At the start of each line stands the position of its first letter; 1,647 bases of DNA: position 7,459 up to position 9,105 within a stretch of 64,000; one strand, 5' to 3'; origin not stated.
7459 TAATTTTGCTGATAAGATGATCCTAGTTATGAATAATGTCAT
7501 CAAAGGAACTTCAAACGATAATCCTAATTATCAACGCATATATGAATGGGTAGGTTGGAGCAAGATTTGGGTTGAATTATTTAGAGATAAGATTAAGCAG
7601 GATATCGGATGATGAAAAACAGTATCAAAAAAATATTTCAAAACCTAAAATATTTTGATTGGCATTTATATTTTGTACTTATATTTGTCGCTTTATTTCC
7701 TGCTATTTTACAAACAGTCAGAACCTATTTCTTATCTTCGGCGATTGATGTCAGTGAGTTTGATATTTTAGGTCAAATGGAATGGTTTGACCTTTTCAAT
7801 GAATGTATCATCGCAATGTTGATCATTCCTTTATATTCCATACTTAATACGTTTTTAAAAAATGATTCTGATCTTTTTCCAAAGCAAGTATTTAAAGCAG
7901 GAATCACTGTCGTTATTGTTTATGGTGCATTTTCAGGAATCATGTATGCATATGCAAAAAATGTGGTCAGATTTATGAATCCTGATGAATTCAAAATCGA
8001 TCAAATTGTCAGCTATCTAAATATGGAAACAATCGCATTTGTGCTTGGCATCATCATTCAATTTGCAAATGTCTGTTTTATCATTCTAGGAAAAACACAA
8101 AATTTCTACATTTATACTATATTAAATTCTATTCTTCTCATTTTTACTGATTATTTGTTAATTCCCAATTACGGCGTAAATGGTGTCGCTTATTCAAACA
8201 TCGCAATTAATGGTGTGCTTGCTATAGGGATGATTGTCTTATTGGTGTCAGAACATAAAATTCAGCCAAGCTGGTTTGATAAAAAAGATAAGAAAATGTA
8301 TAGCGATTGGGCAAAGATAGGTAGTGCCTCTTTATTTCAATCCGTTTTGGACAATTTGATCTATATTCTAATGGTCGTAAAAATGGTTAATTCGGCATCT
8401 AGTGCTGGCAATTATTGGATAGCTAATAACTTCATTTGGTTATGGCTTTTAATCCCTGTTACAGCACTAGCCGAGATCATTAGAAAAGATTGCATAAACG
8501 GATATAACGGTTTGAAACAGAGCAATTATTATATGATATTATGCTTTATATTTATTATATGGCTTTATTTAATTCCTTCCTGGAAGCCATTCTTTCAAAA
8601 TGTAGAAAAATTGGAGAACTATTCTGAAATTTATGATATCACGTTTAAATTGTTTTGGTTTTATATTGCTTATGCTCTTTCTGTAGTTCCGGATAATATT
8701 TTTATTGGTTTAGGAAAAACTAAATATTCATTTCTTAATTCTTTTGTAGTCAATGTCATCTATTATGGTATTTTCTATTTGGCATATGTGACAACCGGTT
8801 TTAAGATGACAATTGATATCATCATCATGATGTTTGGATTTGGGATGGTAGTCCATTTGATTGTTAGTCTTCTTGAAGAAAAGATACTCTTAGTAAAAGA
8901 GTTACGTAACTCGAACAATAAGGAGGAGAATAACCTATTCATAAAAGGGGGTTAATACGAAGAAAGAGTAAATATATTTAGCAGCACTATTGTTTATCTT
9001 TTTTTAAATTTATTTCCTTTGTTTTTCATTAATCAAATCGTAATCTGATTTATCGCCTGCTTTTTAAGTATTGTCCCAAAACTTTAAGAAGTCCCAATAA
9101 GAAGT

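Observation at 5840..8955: Translationally coupled pair: XRE-HTH fused to an APH/CotS-like kinase, plus a MOP/MATE-type exporter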

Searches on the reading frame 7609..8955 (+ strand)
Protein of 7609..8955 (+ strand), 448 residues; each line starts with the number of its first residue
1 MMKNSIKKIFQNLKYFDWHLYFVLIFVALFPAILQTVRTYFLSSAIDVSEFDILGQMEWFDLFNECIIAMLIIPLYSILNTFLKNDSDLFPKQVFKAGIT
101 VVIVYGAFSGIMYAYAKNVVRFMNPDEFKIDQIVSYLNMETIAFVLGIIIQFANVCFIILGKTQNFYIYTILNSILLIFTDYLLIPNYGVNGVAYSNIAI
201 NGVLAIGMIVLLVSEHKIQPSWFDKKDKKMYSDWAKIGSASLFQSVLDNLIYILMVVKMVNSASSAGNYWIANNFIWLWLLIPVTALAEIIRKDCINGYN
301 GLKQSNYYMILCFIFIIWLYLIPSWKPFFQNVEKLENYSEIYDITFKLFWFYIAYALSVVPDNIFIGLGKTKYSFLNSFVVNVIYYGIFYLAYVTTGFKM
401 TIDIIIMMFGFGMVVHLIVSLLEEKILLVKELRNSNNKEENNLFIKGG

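Call 7: search_protein_families(library=pfam, proteins=[window:7609-8955:+], max_evalue=0.01)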
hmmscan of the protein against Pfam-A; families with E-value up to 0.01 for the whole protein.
window:7609-8955:+ (448 aa): 0 families

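Call 8: search_protein_families(library=ncbifam, proteins=[window:7609-8955:+], max_evalue=0.01)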
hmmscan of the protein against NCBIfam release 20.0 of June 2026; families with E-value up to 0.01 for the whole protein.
window:7609-8955:+ (448 aa): 1 family
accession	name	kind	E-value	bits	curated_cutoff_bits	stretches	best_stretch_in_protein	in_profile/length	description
NF045539.1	MATE_efflux1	equivalog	7.9e-101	338.2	350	1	16-419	1-410/411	MATE family Na+-driven efflux transporter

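Call 21: search_protein_families(library=padloc, proteins=[window:7609-8952:+], max_evalue=0.01)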
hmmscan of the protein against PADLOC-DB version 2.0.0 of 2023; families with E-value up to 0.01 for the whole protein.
window:7609-8952:+ (448 aa): 0 families

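Call 23: search_protein_families(library=pfam, proteins=[window:7609-8952:+], max_evalue=10)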
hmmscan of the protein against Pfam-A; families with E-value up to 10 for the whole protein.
window:7609-8952:+ (448 aa): 1 family
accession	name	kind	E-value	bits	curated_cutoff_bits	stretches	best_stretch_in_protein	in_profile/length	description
PF10785.14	NADH-u_ox-rdase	-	0.051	14.7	25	1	55-123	18-83/87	NADH-ubiquinone oxidoreductase complex I, 21 kDa subunit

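Call 24: find_homologous_proteins(query=window:7609-8952:+, max_evalue=0.001)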
Query window:7609-8952:+ (448 aa): 1139 proteins with E <= 0.001 among 7380 candidates; the best 120 are listed.
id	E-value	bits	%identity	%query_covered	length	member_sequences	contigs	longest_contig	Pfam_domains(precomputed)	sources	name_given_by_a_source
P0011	8.0e-283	956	98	100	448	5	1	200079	-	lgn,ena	-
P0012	1.6e-185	636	67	97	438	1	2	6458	-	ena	-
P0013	6.8e-184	630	65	99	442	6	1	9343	-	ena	-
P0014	1.8e-178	612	63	100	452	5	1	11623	-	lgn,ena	-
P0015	2.1e-178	612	65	98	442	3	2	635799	-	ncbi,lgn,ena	-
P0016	2.6e-175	602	62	99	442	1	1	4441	-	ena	-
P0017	1.5e-172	593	64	98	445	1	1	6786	-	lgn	-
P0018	8.4e-141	488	50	98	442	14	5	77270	-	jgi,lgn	jgi:hypothetical protein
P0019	9.0e-141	488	50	98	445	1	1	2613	-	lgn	-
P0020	1.8e-140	487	53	96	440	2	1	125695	-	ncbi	-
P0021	1.7e-139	484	51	96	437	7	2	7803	-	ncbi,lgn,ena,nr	ncbi:MAG: hypothetical protein IKC52_01100 [Clostridia bacterium]|nr:hypothetical protein [Clostridi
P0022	3.2e-139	483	51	94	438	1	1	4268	-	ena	-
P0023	8.9e-138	478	50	94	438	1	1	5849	-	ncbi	-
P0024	7.7e-137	475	49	98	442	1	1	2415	-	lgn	-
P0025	8.1e-137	475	50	98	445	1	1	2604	-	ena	-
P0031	3.1e-135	470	50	98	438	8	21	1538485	-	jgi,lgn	jgi:O-antigen/teichoic acid export membrane protein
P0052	1.5e-133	464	48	98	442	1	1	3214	PF01554.24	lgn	-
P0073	1.2e-132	461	51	95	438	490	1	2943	PF01554.24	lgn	-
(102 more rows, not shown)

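Call 26: find_encoding_contigs(protein=P0011, flank=10000, max_places=2)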
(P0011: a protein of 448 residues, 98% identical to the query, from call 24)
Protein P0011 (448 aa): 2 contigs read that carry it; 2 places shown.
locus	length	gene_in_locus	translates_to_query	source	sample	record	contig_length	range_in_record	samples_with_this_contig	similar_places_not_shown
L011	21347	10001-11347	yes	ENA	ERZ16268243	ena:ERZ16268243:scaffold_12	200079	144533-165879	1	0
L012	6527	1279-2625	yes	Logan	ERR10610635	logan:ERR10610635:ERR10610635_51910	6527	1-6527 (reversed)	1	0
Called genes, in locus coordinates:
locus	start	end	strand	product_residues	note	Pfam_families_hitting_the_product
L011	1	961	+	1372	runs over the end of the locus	PF01915:Glyco_hydro_3_C, PF14310:Fn3-like (weak), PF00933:Glyco_hydro_3, PF18648:ADPRTs_Tse2 (faint)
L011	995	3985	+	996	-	PF01915:Glyco_hydro_3_C, PF14310:Fn3-like (weak), PF00933:Glyco_hydro_3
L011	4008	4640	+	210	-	-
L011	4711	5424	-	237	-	PF03703:bPH_2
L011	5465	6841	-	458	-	PF00171:Aldedh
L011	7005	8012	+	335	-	-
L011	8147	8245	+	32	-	-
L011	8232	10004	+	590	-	PF01636:APH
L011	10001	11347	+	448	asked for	-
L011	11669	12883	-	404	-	PF13173:AAA_14, PF13635:DUF4143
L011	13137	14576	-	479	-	PF01637:ATPase_2, PF13401:AAA_22 (weak), PF13173:AAA_14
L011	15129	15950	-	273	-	-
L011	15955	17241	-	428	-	PF05708:Peptidase_C92 (faint)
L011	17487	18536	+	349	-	PF00318:Ribosomal_S2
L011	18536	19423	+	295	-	PF25025:EF-Ts_N (weak), PF00889:EF_TS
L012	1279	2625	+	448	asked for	-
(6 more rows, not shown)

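Call 27: find_encoding_contigs(protein=P0020, flank=5000, max_places=2)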
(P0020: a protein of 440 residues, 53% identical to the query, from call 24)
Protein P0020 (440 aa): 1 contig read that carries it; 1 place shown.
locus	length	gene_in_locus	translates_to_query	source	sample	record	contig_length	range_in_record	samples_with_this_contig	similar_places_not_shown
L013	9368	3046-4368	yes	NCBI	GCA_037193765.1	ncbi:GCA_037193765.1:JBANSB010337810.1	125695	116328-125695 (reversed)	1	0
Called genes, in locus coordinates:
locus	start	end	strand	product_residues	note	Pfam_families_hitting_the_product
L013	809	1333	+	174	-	-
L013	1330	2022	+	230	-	-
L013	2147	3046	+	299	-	PF02129:Peptidase_S15 (weak), PF12146:Hydrolase_4, PF00561:Abhydrolase_1, PF12697:Abhydrolase_6 (weak), PF00326:Peptidase_S9 (weak)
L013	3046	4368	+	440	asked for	-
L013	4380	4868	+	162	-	PF03167:UDG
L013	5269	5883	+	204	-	-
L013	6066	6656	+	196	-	PF01965:DJ-1_PfpI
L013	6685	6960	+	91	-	PF04994:TfoX_C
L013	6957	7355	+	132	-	-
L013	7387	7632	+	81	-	PF12636:DUF3781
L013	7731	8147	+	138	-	PF01243:PNPOx_N (weak)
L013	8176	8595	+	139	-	-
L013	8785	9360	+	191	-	PF03235:GmrSD_N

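Call 28: find_encoding_contigs(protein=P0031, flank=5000, max_places=2)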
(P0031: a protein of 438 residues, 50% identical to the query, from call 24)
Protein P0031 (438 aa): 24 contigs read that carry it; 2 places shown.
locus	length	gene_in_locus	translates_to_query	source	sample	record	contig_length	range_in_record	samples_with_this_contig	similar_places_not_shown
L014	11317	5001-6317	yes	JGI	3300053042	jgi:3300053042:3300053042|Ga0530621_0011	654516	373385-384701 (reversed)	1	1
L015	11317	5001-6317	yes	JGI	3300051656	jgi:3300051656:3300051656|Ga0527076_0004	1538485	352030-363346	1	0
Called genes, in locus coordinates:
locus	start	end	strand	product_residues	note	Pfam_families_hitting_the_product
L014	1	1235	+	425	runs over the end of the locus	PF09563:RE_LlaJI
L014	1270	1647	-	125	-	-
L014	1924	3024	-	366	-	PF01661:Macro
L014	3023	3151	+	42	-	-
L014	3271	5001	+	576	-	PF01636:APH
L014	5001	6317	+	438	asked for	-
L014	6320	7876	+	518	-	-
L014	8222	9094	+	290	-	-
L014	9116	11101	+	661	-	PF13306:LRR_5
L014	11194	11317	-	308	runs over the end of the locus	PF01613:Flavin_Reduct (faint)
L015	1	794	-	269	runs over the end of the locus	PF10021:PARG_cat_microb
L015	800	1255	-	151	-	-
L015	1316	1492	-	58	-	-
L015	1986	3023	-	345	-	PF01661:Macro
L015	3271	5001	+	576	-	PF01636:APH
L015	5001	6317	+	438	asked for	-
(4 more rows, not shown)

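Call 67: find_related_loci(query=A6, collection=metagenome_contigs, flank=6000)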
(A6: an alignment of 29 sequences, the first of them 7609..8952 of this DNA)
Query A6 (448 aa) in metagenome_contigs; peptide patterns used: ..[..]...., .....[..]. (x = any residue, [..] = any of these).
600 stretches matched a pattern (row limit reached: there are more); 353 encode a relative of the query (tblastn E <= 1e-3); the best 80 are kept; 80 distinct loci.
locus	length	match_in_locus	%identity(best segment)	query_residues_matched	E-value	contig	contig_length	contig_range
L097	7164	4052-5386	50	4-445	3e-144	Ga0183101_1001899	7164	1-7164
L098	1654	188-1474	51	4-432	1e-154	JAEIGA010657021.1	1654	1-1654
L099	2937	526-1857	49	1-443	2e-148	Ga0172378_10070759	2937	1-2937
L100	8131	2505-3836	48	1-443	1e-140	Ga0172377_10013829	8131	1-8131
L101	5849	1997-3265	50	10-432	3e-141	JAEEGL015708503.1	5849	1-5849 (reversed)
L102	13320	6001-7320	49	5-443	1e-139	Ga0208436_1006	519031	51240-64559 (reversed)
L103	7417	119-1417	51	5-439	4e-136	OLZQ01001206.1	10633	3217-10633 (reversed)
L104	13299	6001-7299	51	5-439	3e-136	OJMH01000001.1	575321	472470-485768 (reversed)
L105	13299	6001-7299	51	5-439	4e-136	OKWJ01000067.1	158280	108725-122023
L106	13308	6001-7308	50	2-437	9e-136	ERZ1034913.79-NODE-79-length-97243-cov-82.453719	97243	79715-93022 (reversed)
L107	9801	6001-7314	47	5-442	7e-135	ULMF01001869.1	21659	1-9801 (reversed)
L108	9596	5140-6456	46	5-443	3e-134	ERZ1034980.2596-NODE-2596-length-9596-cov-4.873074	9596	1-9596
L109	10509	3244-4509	51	10-432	2e-133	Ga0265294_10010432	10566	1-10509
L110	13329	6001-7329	48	6-442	4e-132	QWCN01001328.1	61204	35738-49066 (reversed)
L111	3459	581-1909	48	6-442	2e-136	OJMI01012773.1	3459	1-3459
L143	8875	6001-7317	45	2-442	3e-123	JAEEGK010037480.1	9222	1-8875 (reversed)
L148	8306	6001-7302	45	2-441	3e-122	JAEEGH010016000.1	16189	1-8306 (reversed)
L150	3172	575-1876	46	2-437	1e-125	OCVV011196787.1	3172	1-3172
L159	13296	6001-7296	45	2-435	3e-118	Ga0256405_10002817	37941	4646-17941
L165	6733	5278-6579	44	2-437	1e-115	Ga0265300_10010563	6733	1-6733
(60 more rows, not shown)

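Call 70: search_solved_structures(query=A6, max_evalue=10, show_alignments=1)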
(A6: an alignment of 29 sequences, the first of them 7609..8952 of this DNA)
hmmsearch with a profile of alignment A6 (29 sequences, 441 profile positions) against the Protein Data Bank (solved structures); distinct sequences matched with E-value up to 10: 1.
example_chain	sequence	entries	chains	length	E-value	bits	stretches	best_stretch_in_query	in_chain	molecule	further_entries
8j07_d4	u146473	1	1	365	1.1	11.2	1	38-130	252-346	Zinc finger MYND domain-containing protein 12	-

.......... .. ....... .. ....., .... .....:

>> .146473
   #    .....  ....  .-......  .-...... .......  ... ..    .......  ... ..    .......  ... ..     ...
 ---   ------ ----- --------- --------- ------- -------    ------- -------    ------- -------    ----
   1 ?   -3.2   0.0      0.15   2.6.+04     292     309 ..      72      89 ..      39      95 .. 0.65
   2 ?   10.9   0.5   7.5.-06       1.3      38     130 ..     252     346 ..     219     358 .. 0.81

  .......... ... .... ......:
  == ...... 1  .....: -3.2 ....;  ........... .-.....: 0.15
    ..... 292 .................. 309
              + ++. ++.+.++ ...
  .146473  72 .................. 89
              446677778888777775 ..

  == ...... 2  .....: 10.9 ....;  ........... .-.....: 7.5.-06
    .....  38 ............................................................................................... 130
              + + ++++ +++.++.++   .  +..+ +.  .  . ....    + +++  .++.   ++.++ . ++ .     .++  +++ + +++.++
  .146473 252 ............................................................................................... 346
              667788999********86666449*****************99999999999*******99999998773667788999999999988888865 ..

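Call 71: search_protein_families(library=pfam, alignment_id=A6, max_evalue=1)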
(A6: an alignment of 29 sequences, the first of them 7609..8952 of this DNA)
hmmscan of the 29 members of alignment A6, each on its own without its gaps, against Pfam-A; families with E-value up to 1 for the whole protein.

A. member 1, window:7609-8952:+ (448 aa): 1 family
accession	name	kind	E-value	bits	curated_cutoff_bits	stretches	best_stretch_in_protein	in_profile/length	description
PF10785.14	NADH-u_ox-rdase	-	0.051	14.7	25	1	55-123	18-83/87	NADH-ubiquinone oxidoreductase complex I, 21 kDa subunit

B. families by the number of members that match (of 29 scanned): 9 families
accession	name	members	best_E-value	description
PF01554.23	MatE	8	0.00014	MatE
PF16079.10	Phage_holin_5_2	1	0.012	Phage holin family Hol44, in holin superfamily V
PF04333.18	MlaA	1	0.017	MlaA lipoprotein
PF19031.6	Intu_longin_1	1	0.041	First Longin domain of INTU, CCZ1 and HPS4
PF10785.14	NADH-u_ox-rdase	1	0.051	NADH-ubiquinone oxidoreductase complex I, 21 kDa subunit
PF13239.11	2TM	1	0.08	2TM domain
PF17461.7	DUF5423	1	0.091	Family of unknown function (DUF5423)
PF17370.7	DUF5392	1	0.1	Family of unknown function (DUF5392)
PF06645.18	SPC12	1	0.24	Microsomal signal peptidase 12 kDa subunit (SPC12)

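Call 86: search_protein_families(library=ncbifam, proteins=[L159:4611-5765:+, L143:5531-5977:+, L165:3956-5278:+, L150:1858-2832:+], max_evalue=0.01)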
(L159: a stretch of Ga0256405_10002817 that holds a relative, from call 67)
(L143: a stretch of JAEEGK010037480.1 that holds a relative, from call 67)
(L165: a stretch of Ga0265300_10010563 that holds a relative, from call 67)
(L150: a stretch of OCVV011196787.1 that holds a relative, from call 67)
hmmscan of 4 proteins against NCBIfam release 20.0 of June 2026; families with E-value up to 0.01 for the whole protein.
L159:4611-5765:+ (385 aa): 0 families

L143:5531-5977:+ (149 aa): 0 families

L165:3956-5278:+ (441 aa): 32 families (the best 25 are shown)
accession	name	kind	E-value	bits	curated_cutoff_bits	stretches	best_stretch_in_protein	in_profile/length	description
TIGR01241.2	FtsH_fam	equivalog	3.1e-86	290.4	600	1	3-427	157-598/598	ATP-dependent zinc metalloprotease FtsH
NF008004.0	PRK10733.1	equivalog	7.8e-53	179.4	1008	1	6-432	150-594/644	ATP-dependent zinc metalloprotease FtsH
NF003069.1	PRK03992.1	subfamily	1.1e-45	156.4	500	1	4-244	127-374/379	proteasome-activating nucleotidase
TIGR01243.1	CDC48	subfamily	2.8e-45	154.9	802.65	1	7-236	452-686/733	CDC48 family AAA ATPase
TIGR01242.2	TIGR01242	subfamily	2.6e-43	148.4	500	1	4-245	110-358/362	proteasome-activating nucleotidase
NF047748.1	PrtsmActNtasePan1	equivalog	1.8e-35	122.8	750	1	6-238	146-385/405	proteasome-activating nucleotidase Pan1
NF047747.1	PrtsmActNtasePan2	equivalog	7.9e-35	120.8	700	1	5-238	148-388/397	proteasome-activating nucleotidase Pan2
NF041006.2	cell_div_CdvC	equivalog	1.6e-26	93.1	650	1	4-229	99-329/370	cell division protein CdvC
TIGR03689.1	pup_AAA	equivalog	3.3e-25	88.8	504.75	1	7-219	181-407/512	proteasome ATPase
NF042959.1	IteA_antiphage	equivalog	1e-22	80.8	510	1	17-246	101-328/367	anti-phage ATPase IteA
NF003229.0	PRK04195.1-5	equivalog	5.9e-09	35.1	280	1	14-115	23-120/413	replication factor C large subunit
NF003226.0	PRK04195.1-1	equivalog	4.1e-05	22.7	588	1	7-94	13-89/405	replication factor C large subunit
NF010552.0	PRK13946.1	equivalog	6.9e-05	22.5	186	1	29-97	11-76/198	shikimate kinase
NF003230.0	PRK04195.1-6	equivalog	0.00014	20.7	441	1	7-77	13-75/494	replication factor C large subunit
NF005304.0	PRK06835.1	equivalog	0.00018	20.8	215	1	14-64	156-206/330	ATP-binding protein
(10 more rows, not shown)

L150:1858-2832:+ (325 aa): 4 families
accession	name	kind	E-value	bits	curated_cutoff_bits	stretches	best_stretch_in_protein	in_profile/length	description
NF004963.0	PRK06309.1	equivalog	6.6e-05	22.6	245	1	81-187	67-168/232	DNA polymerase III subunit epsilon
TIGR01405.1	polC_Gram_pos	equivalog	0.00026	18.8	1043.45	1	6-186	187-355/1211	DNA polymerase III subunit alpha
NF005838.0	PRK07748.1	equivalog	0.0019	17.7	169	1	104-188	102-183/207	3'-5' exonuclease KapD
NF004964.0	PRK06310.1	equivalog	0.002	17.5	236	1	81-183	75-172/250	DNA polymerase III subunit epsilon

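Call 94: search_protein_families(library=padloc, proteins=[L159:4611-5765:+, L143:5531-5977:+, L165:3956-5278:+, L150:1858-2832:+, L148:1482-2123:+], max_evalue=0.01)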
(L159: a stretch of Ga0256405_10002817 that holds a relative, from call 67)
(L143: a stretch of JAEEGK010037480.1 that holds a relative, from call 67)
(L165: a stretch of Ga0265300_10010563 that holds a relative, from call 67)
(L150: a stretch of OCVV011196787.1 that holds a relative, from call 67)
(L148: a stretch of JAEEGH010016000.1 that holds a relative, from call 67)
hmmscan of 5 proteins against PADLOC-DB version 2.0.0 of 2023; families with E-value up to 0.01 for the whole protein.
L159:4611-5765:+ (385 aa): 1 family
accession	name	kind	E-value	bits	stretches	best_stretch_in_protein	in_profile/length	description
PDLC04775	PDC-M69A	-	2.2e-07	29.4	1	9-74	4-70/113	-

L143:5531-5977:+ (149 aa): 0 families

L165:3956-5278:+ (441 aa): 10 families
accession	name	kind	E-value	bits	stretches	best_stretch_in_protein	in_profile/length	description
PDLC02196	IetA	-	1.6e-26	91.6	1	15-266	96-345/374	-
PDLC02195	IetA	-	1.3e-21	75.4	1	16-223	112-317/395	-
PDLC04232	IetA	-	4.3e-15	53.9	1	7-216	82-290/330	-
PDLC04231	IetA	-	7.4e-09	33.8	1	5-157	81-234/262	-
PDLC00915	TRIP13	-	2.3e-08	31.8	1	45-185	67-224/302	TRIP13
PDLC00914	TRIP13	-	1.1e-07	29.6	1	84-212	129-263/302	TRIP13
PDLC04789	PDC-S01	-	4e-06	24.1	0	42-108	18-83/375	-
PDLC04140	mad8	-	0.00032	18.3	0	82-158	172-242/314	mads_8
PDLC05079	PDC-S73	-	0.001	15.9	1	28-80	179-233/752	-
PDLC02169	Avs4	-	0.002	13.4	1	42-93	209-257/1570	-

L150:1858-2832:+ (325 aa): 1 family
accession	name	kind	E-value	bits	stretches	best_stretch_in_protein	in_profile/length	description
PDLC01247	DEDDh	-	4.9e-07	28.5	1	12-178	2-138/139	"CAS-I,CAS-II,CAS-III,CAS-IV,CAS-V,CAS-VI; associated"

L148:1482-2123:+ (214 aa): 1 family
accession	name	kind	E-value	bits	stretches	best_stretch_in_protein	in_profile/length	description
PDLC00795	Cyclase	-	0.00069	16.8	1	12-153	26-164/340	oligonucleotide-cyclase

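Call 95: search_protein_families(library=phrogs, proteins=[window:7609-8952:+], max_evalue=0.001)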
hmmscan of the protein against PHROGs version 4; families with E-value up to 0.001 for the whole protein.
window:7609-8952:+ (448 aa): 0 families
